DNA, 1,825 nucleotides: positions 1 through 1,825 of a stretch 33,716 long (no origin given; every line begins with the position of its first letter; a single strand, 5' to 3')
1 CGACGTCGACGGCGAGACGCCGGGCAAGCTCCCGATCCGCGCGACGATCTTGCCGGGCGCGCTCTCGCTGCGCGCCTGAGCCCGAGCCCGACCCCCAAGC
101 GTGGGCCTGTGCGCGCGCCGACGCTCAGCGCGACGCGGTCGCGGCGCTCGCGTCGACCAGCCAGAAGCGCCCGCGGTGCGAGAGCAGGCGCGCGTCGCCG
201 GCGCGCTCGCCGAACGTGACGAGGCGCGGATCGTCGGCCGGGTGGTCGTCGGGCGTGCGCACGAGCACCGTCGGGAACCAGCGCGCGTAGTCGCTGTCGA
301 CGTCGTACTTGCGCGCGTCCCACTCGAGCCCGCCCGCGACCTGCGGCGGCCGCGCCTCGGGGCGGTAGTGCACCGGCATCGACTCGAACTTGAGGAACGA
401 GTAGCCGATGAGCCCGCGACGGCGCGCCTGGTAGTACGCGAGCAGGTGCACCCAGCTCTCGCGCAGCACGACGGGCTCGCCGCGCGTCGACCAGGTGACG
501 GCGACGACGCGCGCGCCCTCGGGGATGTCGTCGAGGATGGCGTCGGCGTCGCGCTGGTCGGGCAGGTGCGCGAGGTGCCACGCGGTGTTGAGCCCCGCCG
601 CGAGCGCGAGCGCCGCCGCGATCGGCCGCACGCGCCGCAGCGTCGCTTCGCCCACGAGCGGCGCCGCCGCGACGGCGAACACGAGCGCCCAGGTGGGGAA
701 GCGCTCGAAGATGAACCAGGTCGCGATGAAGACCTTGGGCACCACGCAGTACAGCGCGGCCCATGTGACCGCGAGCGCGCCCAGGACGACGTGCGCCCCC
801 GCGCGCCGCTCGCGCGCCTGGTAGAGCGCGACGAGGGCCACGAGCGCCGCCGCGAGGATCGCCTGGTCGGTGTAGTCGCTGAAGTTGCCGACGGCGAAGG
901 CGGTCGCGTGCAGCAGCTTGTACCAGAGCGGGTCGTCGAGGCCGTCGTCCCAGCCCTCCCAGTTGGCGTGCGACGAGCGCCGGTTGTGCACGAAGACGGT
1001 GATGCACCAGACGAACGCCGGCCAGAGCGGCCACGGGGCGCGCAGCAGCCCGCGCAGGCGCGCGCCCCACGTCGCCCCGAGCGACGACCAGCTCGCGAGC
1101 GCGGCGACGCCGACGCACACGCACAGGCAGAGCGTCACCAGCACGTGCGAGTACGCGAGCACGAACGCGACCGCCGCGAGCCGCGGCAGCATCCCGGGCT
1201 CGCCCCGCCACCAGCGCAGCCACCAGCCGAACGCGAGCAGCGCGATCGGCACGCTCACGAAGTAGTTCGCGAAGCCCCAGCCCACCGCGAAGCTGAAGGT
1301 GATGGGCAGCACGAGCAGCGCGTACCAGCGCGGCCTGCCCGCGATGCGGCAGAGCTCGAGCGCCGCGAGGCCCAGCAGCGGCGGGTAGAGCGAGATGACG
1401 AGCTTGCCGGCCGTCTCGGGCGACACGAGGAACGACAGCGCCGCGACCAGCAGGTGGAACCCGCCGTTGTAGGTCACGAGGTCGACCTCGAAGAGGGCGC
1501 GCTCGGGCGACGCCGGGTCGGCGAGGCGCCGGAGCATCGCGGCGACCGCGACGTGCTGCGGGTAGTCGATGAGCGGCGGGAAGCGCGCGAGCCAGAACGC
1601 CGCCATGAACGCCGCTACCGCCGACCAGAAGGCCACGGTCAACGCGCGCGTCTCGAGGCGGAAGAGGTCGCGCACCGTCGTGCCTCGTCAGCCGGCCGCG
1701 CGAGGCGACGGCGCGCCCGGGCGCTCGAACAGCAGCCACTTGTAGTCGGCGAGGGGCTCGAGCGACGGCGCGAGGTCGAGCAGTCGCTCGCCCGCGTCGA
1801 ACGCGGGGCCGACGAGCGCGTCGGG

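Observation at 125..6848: Arn-like polyprenyl-phosphate aminosugar operon rebuilt around an ATP-grasp ligase and a methyltransferase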

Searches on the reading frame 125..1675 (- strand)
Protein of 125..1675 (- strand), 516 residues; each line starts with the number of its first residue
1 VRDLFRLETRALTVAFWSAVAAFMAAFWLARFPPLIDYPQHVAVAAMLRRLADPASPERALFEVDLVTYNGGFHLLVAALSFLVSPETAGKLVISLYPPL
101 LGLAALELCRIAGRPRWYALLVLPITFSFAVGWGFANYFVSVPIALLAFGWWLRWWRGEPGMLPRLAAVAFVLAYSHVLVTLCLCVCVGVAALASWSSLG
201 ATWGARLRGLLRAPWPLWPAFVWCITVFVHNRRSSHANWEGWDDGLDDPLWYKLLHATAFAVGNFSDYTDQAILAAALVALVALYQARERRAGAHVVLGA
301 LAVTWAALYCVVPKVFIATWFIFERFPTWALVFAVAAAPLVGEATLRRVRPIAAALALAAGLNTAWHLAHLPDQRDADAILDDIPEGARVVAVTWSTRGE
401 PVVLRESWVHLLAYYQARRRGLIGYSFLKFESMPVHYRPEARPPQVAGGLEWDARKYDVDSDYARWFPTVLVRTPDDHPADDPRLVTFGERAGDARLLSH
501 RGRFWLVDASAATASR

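Call 6: search_protein_families(library=pfam, proteins=[window:125-1675:-], max_evalue=0.01)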
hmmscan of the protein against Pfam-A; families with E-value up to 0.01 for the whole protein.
window:125-1675:- (516 aa): 0 families

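Call 7: search_protein_families(library=ncbifam, proteins=[window:125-1675:-], max_evalue=0.01)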
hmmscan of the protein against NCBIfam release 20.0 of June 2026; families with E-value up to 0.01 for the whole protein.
window:125-1675:- (516 aa): 0 families

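Call 10: find_homologous_proteins(query=window:125-1675:-)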
Query window:125-1675:- (516 aa): 101 proteins with E <= 0.001 among 8000 candidates.
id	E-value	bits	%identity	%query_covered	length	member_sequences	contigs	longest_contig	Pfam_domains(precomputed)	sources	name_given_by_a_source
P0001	0.0e+0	1162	99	100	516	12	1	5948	-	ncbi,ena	-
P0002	1.2e-224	766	66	98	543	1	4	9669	-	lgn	-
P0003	1.2e-219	749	66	98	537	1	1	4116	-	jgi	jgi:hypothetical protein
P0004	3.5e-218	744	64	100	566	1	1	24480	-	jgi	jgi:hypothetical protein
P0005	4.0e-217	741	64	98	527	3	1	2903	-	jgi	jgi:hypothetical protein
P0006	2.3e-213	728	62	100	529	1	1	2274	-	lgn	-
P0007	2.9e-213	728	63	99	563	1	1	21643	-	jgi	jgi:hypothetical protein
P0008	2.7e-212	725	62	99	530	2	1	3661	-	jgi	jgi:hypothetical protein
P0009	3.6e-209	714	63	99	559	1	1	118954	-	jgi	jgi:hypothetical protein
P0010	4.4e-209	714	63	98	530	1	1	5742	-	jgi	jgi:hypothetical protein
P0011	4.6e-209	714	62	100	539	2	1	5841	-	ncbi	ncbi:MAG TPA: hypothetical protein VF881_13685 [Polyangiaceae bacterium]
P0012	1.4e-208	712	63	98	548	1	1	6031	-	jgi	jgi:hypothetical protein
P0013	1.5e-208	712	63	98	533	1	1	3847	-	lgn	-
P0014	2.5e-208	712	63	98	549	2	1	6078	-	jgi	jgi:hypothetical protein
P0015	6.1e-208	710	62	98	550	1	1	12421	-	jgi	jgi:hypothetical protein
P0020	1.1e-206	706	62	98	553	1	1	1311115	-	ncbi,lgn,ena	-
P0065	1.3e-143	498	50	99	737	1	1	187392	-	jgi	jgi:hypothetical protein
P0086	5.3e-127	443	46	98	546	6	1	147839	-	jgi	-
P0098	5.9e-65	238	34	98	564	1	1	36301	-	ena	-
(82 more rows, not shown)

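Call 12: find_encoding_contigs(protein=P0020, flank=10000, max_places=2)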
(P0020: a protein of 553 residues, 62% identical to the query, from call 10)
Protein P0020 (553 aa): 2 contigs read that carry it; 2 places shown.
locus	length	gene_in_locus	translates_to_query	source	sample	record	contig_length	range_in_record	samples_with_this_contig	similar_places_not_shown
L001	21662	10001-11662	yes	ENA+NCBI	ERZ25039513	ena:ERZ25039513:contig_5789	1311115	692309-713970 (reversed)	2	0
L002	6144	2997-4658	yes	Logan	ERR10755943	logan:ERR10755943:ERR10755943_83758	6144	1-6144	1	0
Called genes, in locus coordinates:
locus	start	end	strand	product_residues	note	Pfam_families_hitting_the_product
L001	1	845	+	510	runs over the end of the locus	PF02321:OEP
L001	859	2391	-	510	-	PF08308:PEGA, PF13620:CarboxypepD_reg (faint)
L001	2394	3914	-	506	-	PF00069:Pkinase, PF07714:PK_Tyr_Ser-Thr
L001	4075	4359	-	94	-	PF01649:Ribosomal_S20p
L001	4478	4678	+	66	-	-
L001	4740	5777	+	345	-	PF00106:adh_short (faint), PF01073:3Beta_HSD, PF01370:Epimerase, PF04321:RmlD_sub_bind, PF13460:NAD_binding_10 (weak), PF16363:GDP_Man_Dehyd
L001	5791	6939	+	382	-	PF01041:DegT_DnrJ_EryC1, PF00266:Aminotran_5 (weak)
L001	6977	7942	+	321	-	PF00535:Glycos_transf_2, PF13641:Glyco_tranf_2_3 (weak)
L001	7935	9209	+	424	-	PF07478:Dala_Dala_lig_C (weak), PF13535:ATP-grasp_4, PF18603:LAL_C2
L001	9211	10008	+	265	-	PF01209:Ubie_methyltran (weak), PF13489:Methyltransf_23 (weak), PF13847:Methyltransf_31, PF08241:Methyltransf_11, PF08242:Methyltransf_12, PF13649:Methyltransf_25, PF01234:NNMT_PNMT_TEMT (weak)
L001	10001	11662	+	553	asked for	-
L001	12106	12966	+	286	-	PF00076:RRM_1, PF26250:RRM_RdRP1_2 (faint), PF28441:RRM_11 (faint), PF00076:RRM_1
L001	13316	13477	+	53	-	PF00471:Ribosomal_L33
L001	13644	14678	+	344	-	PF00022:Actin, PF06723:MreB_Mbl, PF00012:HSP70, PF11104:PilM_2 (faint), PF14450:FtsA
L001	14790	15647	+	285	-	PF04085:MreC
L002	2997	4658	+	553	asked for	-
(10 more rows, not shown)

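Call 13: find_encoding_contigs(protein=P0065, flank=10000, max_places=2)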
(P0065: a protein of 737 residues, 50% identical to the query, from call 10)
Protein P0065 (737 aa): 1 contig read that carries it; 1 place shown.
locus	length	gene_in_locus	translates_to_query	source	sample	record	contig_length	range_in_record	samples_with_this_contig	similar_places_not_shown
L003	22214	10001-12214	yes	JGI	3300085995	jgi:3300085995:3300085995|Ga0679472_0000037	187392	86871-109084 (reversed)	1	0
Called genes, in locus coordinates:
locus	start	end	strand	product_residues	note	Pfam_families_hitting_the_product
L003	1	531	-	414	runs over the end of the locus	-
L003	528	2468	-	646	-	PF16697:Yop-YscD_cpl, PF00498:FHA, PF01590:GAF, PF13185:GAF_2, PF00158:Sigma54_activat, PF14532:Sigma54_activ_2, PF25601:AAA_lid_14, PF02954:HTH_8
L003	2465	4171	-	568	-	PF13646:HEAT_2 (faint)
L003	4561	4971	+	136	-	-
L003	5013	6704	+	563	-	PF16656:Pur_ac_phosph_N (weak), PF00149:Metallophos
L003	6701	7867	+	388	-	-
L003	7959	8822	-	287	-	PF08003:Methyltransf_9 (weak), PF13489:Methyltransf_23, PF07021:MetW (faint), PF13847:Methyltransf_31, PF08241:Methyltransf_11, PF08242:Methyltransf_12, PF13649:Methyltransf_25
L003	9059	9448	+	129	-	-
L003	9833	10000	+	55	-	-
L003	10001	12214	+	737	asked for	-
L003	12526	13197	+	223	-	PF02517:Rce1-like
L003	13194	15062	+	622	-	PF05175:MTS (weak), PF05958:tRNA_U5-meth_tr (faint), PF03602:Cons_hypoth95 (weak), PF00849:PseudoU_synth_2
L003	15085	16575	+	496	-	PF00072:Response_reg, PF01590:GAF (weak), PF13185:GAF_2 (weak), PF13492:GAF_3 (weak), PF13487:HD_5, PF01966:HD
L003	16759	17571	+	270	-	PF21948:LplA-B_cat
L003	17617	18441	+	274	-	PF01148:CTP_transf_1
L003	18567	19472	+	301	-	PF00701:DHDPS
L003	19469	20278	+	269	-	PF01113:DapB_N, PF05173:DapB_C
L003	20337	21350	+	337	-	PF23023:Anti-Pycsar_Apyc1 (faint), PF00753:Lactamase_B, PF12706:Lactamase_B_2 (weak)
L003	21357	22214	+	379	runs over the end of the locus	PF20030:bpMoxR, PF07728:AAA_5, PF17868:AAA_lid_8 (weak)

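Call 14: find_encoding_contigs(protein=P0086, flank=10000, max_places=2)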
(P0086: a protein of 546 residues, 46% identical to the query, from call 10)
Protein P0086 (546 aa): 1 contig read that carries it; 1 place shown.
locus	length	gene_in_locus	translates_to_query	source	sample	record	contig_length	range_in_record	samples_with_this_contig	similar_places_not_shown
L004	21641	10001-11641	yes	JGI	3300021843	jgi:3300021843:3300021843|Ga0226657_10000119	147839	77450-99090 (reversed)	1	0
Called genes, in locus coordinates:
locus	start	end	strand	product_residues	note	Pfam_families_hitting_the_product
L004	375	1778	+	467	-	-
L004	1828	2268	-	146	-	PF04828:GFA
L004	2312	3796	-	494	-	-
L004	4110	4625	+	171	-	-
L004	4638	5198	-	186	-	-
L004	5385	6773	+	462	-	PF04909:Amidohydro_2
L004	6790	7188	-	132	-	PF05670:NFACT-R_1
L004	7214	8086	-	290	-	-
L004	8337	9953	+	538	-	-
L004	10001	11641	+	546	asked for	-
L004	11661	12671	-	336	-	PF21088:MS_channel_1st, PF00924:MS_channel_2nd, PF21082:MS_channel_3rd (weak)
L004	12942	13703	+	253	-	PF13187:Fer4_9 (faint), PF13247:Fer4_11, PF12838:Fer4_7 (weak), PF00037:Fer4 (weak), PF12837:Fer4_6 (weak), PF13237:Fer4_10 (weak)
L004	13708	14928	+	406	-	PF03916:NrfD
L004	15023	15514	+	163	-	PF00037:Fer4 (faint), PF12837:Fer4_6 (faint), PF12838:Fer4_7, PF12139:APS-reductase_C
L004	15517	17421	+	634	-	PF00890:FAD_binding_2, PF02910:Succ_DH_flav_C (weak)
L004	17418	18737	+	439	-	PF07992:Pyr_redox_2 (faint), PF12831:FAD_oxidored, PF13450:NAD_binding_8, PF12838:Fer4_7 (faint), PF13187:Fer4_9 (faint), PF13237:Fer4_10 (faint), PF00037:Fer4 (faint), PF12797:Fer4_2 (weak), +2 more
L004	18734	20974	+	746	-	PF07992:Pyr_redox_2 (weak), PF01266:DAO (weak), PF12831:FAD_oxidored, PF13450:NAD_binding_8 (weak), PF12838:Fer4_7 (weak), PF13237:Fer4_10 (weak), PF13187:Fer4_9, PF02662:FlpD, +6 more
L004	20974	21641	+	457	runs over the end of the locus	PF13183:Fer4_8, PF13187:Fer4_9 (weak)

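Call 24: search_solved_structures(query=A1, max_evalue=10)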
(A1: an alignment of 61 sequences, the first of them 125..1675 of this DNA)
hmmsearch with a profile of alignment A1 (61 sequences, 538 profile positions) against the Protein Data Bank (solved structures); distinct sequences matched with E-value up to 10: 3.
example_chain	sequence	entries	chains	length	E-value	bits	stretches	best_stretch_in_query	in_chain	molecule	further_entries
4ibp_A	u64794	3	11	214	0.032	16.1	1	235-297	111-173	Glutathione S-transferase-like protein YibF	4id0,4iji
8jjr_m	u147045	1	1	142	0.17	13.6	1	345-406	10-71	PsaM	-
2pr1_A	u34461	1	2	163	0.78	11.5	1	430-476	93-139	Uncharacterized N-acetyltransferase ylbP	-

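Call 27: find_encoding_contigs(protein=P0098, flank=10000, max_places=1)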
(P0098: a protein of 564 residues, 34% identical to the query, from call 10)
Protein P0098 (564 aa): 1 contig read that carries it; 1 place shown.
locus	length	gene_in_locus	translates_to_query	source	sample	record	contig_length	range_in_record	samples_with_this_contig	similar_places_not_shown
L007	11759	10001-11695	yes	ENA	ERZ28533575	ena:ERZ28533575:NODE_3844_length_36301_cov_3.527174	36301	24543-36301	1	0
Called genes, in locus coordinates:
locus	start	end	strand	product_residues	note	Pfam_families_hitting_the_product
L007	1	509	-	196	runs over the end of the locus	-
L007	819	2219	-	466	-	PF14706:Tnp_DNA_bind, PF01609:DDE_Tnp_1, PF02281:Dimer_Tnp_Tn5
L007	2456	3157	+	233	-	PF00575:S1 (weak)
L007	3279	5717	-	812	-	PF07944:Beta-AFase-like_GH127_cat, PF20736:Glyco_hydro127M, PF16375:DUF4986 (weak)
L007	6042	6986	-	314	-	PF00654:Voltage_CLC, PF00571:CBS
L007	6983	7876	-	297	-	PF00654:Voltage_CLC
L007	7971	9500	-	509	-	-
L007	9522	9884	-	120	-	-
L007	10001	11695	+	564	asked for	-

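Call 37: predict_structure(alignment_id=A1)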
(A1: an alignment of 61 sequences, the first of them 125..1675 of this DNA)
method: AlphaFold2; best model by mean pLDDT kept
length: 516 residues; sequences in the alignment: 61
mean_pLDDT: 94.2   pTM: 0.93
mean pLDDT of the five models: 94.2, 93.6, 93.3, 93.1, 92.8
residues with pLDDT >= 90: 450; 70-90: 52; 50-70: 14; < 50: 0
segments of 3 or more residues with pLDDT < 50: none
pLDDT, mean of each block of 10 residues (from residue 1): 86 98 98 95 98 96 94 98 98 98 98 97 98 94 98 96 96 97 98 93 94 95 95 74 86 97 97 98 94 92 98 90 96 98 95 99 98 96 97 91 92 96 91 91 75 85 94 94 96 97 97 81
secondary structure, 60 per line:
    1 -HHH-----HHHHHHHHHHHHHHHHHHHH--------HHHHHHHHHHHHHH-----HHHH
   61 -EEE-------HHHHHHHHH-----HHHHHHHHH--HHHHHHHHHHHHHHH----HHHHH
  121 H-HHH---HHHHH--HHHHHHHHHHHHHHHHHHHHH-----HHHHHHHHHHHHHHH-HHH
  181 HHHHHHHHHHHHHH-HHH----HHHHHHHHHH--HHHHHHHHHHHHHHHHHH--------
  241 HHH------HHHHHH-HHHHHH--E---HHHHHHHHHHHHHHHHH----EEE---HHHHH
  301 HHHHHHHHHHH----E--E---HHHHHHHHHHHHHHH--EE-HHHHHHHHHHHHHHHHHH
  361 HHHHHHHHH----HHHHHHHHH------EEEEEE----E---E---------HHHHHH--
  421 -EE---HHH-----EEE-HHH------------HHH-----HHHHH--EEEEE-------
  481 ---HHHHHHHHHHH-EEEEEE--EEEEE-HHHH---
elements in order: H10-29 H38-51 H57-60 E62-64 H72-80 H86-94 H97-111 H116-121 H129-133 H136-156 H162-176 H178-194 H203-212 H215-232 H250-255 H257-262 H269-285 E290-292 H296-311 H323-337 H343-369 H374-382 E389-394 H413-418 E435-437 H462-466 E469-473 H484-494 E496-501 E504-508 H510-513

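Call 39: fold_search(model_id=the predicted structure, library=pdb)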
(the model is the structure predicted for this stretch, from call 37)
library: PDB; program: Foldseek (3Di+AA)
matches with E <= 10: 238; with E <= 0.001: 6
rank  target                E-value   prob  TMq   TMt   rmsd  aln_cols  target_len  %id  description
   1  5ezm                  1.1e-05  1.00  0.54  0.53   9.5       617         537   14  Crystal Structure of ArnT from Cupriavidus metallidurans in the apo state (released 2016-02-17)
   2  8b6l_I                1.9e-04  1.00  0.42  0.33  18.0       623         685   11  Subtomogram average of the human Sec61-TRAP-OSTA-translocon (released 2022-12-07)
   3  5ogl_A                3.1e-04  1.00  0.45  0.35   9.1       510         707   11  Structure of bacterial oligosaccharyltransferase PglB in complex with an acceptor peptide and an lipid-linked oligosac (released 2017-10-25)
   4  9n9j_I                3.8e-04  1.00  0.41  0.32  18.0       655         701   10  Structure of a GRP94 folding intermediate engaged with a CCDC134- and FKBP11-bound secretory translocon (released 2025-11-19)
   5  6s7o_A                4.0e-04  1.00  0.41  0.34  13.3       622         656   12  Cryo-EM structure of human oligosaccharyltransferase complex OST-A (released 2019-12-18)
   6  7zli_A                5.9e-04  1.00  0.45  0.37  11.8       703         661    9  Cryo-EM structure of C-mannosyltransferase CeDPY19, in complex with Dol25-P-Man and bound to CMT2-Fab and anti-Fab nan (released 2023-01-11)
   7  7zlh_A                1.1e-03  1.00  0.45  0.37  11.3       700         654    9  Cryo-EM structure of C-mannosyltransferase CeDPY19, in apo state, bound to CMT2-Fab and anti-Fab nanobody (released 2023-01-11)
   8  7zlg_A                4.8e-03  1.00  0.45  0.38  11.3       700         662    9  Cryo-EM structure of C-mannosyltransferase CeDPY19, in complex with acceptor peptide and bound to CMT2-Fab and anti-Fa (released 2023-01-11)
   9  8if8_B                1.6e-02  0.77  0.27  0.23  17.6       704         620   14  Arabinosyltransferase AftA (released 2023-05-31)
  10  8if8_C                3.2e-02  0.97  0.41  0.37  14.1       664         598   12  Arabinosyltransferase AftA (released 2023-05-31)
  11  7bwr_A                3.8e-02  0.99  0.35  0.19   9.0       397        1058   15  Mycobacterium smegmatis arabinosyltransferase complex EmbB2-AcpM2 in substrate DPA bound asymmetric "active state" (released 2020-05-27)
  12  7bvc_B                1.3e-01  0.99  0.40  0.22   7.1       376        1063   15  Cryo-EM structure of Mycobacterium smegmatis arabinosyltransferase EmbA-EmbB-AcpM2 in complex with ethambutol (released 2020-04-29)
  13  7bvf_A                1.4e-01  0.89  0.34  0.18  14.7       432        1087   14  Cryo-EM structure of Mycobacterium tuberculosis arabinosyltransferase EmbA-EmbB-AcpM2 in complex with ethambutol (released 2020-04-29)
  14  7aar                  1.5e-01  0.07  0.09  0.10  25.0       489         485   12  sugar/H+ symporter STP10 in inward open conformation (released 2021-08-18)
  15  8ten_B                2.0e-01  0.04  0.07  0.08  27.0       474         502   11  Cryo-EM structure of Arabidopsis thaliana Bor1 mutant (R637E/E641R/R643E) in mixed occluded/inward-facing conformation (released 2024-07-10)
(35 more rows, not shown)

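Call 86: search_protein_representatives(alignment_id=A1)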
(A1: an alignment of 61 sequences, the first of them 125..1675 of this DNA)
Query: 61 sequences, 538 profile positions. Proteins with E-value up to 0.001 (for the whole library): 8854; up to 1e-10: 5554; up to 1e-30: 1019. The best 150 are listed.
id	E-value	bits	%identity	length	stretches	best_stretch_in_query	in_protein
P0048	6.6e-247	836.9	-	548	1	7-532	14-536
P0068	2.1e-237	805.5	-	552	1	6-533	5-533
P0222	6.4e-217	737.9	-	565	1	17-532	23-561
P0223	1.3e-203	694.0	-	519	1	11-529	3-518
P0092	7.2e-200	681.6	-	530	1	10-533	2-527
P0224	6.6e-181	619.1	-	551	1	8-533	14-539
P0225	6.3e-180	615.8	-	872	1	8-530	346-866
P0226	7.5e-180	615.6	-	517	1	17-531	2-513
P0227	6.2e-177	605.9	-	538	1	9-531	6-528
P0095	2.1e-172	591.0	-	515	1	12-530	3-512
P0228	1.1e-160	552.2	-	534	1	10-526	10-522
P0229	1.1e-159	549.1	-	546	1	11-525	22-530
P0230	1.9e-155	535.0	-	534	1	8-527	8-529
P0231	3.7e-153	527.5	-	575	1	6-530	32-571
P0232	8.4e-144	496.6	-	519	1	14-531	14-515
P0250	4.1e-102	359.0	-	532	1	22-525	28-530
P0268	2.9e-77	277.0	-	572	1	24-525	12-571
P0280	3.7e-72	260.1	-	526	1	26-527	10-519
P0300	1.4e-65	238.4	-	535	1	32-495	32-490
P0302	3.4e-65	237.2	-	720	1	23-530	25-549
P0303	7.2e-65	236.1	-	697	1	32-492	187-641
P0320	4.8e-61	223.4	-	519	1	30-508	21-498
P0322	1.1e-60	222.3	-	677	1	31-530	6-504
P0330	1.9e-59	218.2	-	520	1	30-475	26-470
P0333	5.3e-59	216.7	-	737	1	18-525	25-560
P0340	5.0e-58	213.5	-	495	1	20-524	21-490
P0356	1.4e-56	208.8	-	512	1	30-531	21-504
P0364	8.7e-56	206.1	-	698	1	26-500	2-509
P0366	1.4e-55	205.4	-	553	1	21-506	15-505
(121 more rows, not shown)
